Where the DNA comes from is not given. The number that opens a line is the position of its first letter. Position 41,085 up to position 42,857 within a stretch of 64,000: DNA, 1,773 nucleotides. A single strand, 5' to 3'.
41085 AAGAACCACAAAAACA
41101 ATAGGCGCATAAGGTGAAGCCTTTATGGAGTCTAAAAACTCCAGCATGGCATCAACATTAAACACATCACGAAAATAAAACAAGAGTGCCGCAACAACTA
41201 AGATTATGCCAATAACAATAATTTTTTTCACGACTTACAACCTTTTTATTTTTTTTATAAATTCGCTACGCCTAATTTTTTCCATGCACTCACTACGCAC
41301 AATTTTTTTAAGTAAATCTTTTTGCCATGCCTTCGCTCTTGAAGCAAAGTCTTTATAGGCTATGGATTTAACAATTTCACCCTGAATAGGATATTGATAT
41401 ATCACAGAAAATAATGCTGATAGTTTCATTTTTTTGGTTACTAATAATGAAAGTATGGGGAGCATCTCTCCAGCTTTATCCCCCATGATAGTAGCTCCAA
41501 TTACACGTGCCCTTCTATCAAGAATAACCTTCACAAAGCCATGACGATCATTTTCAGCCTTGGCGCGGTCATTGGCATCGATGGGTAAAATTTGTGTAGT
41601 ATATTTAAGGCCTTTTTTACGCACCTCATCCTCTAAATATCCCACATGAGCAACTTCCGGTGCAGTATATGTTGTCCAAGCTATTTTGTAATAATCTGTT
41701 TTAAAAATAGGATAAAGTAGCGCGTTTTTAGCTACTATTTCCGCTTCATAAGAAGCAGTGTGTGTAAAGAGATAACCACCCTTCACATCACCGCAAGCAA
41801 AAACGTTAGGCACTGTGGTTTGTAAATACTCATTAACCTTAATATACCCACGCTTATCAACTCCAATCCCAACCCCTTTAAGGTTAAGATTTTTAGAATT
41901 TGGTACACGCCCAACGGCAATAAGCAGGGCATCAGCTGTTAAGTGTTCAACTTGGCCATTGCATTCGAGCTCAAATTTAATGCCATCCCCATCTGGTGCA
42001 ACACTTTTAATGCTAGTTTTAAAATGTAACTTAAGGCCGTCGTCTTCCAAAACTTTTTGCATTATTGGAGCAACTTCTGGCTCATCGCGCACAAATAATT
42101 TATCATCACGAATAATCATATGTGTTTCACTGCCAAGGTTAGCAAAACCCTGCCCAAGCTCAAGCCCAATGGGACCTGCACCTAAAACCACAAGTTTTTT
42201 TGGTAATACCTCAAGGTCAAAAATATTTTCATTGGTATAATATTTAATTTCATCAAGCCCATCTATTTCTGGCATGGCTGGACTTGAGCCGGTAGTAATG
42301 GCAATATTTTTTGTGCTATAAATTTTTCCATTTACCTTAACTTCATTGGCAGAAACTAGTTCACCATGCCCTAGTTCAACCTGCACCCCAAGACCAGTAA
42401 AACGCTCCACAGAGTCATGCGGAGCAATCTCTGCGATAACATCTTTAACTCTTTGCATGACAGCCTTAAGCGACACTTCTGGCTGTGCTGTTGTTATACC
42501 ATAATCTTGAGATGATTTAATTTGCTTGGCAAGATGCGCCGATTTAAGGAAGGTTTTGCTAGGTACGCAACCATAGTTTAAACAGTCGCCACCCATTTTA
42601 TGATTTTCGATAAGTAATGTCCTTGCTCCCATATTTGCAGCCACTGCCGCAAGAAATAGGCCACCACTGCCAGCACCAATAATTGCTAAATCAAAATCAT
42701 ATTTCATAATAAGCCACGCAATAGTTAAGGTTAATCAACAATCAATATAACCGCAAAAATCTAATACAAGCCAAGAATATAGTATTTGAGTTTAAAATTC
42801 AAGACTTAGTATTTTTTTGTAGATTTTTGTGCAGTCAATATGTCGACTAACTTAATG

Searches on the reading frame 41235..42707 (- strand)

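Call 82: search_protein_families(library=pfam, proteins=[window:41235-42707:-], max_evalue=0.0001)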
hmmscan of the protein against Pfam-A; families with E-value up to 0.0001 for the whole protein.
window:41235-42707:- (490 aa): 9 families
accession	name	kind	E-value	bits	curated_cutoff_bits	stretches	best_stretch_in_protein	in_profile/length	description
PF07992.20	Pyr_redox_2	-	1.2e-60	205.9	26.1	1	5-322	1-291/291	Pyridine nucleotide-disulphide oxidoreductase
PF02852.28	Pyr_redox_dim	-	2e-22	79.9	25.3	1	342-447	1-107/110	Pyridine nucleotide-disulphide oxidoreductase, dimerisation domain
PF00070.33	Pyr_redox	-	3.4e-18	66.4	22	1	171-245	1-79/82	Pyridine nucleotide-disulphide oxidoreductase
PF13738.12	Pyr_redox_3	-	1.5e-15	57.7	30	1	9-306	2-305/305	Pyridine nucleotide-disulphide oxidoreductase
PF01494.25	FAD_binding_3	-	8e-07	29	22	0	6-37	3-34/349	FAD binding domain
PF03486.20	HI0933_like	-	1.2e-06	28.6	50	0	6-40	2-36/244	HI0933-like protein Rossmann domain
PF01134.28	GIDA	-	1.3e-06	28.2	22.1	1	6-66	1-59/391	Glucose inhibited division protein A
PF12831.13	FAD_oxidored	-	1.2e-05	25.3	27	0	6-40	1-35/416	FAD dependent oxidoreductase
PF13434.12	Lys_Orn_oxgnase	-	7.8e-05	22.4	21.3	0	122-208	138-229/339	L-lysine 6-monooxygenase/L-ornithine 5-monooxygenase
